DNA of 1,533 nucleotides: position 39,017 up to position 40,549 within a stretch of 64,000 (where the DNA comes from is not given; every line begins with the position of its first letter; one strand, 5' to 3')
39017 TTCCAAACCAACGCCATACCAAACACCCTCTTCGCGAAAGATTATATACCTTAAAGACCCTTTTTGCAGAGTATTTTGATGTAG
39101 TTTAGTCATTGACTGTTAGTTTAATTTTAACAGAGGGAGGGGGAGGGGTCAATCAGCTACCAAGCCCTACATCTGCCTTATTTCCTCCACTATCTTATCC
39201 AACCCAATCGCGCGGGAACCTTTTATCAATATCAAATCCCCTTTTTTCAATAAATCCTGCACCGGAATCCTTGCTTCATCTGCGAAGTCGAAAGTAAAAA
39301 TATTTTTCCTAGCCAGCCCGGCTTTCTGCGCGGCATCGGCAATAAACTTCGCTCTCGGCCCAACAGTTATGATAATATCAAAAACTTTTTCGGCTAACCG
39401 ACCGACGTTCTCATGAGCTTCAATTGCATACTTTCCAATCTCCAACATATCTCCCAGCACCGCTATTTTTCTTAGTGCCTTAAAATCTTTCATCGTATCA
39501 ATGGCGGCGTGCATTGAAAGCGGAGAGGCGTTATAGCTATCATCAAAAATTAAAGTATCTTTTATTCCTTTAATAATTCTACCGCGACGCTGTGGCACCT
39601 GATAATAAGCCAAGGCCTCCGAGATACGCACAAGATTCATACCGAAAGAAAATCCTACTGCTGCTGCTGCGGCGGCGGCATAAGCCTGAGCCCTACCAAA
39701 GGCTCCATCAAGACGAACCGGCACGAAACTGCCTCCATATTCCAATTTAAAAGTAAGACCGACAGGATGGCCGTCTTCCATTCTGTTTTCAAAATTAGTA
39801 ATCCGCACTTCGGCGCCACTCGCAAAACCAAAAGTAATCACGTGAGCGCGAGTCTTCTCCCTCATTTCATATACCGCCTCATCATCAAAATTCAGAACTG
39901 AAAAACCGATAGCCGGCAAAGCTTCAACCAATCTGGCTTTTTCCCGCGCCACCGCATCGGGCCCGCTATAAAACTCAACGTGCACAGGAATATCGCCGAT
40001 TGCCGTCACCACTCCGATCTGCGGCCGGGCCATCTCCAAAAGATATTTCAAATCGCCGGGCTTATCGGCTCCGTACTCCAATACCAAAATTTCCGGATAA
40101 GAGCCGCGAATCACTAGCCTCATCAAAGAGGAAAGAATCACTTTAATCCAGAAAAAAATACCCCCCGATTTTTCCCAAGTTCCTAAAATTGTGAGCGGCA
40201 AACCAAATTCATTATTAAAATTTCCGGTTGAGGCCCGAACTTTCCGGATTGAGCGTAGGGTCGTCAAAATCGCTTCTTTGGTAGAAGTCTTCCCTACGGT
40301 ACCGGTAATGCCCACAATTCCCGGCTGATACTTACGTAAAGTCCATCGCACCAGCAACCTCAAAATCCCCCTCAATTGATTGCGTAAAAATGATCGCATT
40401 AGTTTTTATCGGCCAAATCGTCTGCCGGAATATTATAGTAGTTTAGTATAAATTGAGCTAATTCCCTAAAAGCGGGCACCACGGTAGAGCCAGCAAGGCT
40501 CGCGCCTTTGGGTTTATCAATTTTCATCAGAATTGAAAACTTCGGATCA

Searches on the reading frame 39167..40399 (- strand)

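Call 7: search_protein_families(library=pfam, proteins=[window:39167-40399:-], max_evalue=0.01)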
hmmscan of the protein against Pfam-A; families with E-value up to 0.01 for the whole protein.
window:39167-40399:- (410 aa): 2 families
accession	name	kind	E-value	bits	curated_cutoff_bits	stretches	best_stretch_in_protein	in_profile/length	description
PF08245.18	Mur_ligase_M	-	5.8e-24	85.6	24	2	102-247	57-198/200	Mur ligase middle domain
PF02875.26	Mur_ligase_C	-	5e-19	69.8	28.4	1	271-396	1-127/127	Mur ligase, glutamate ligase domain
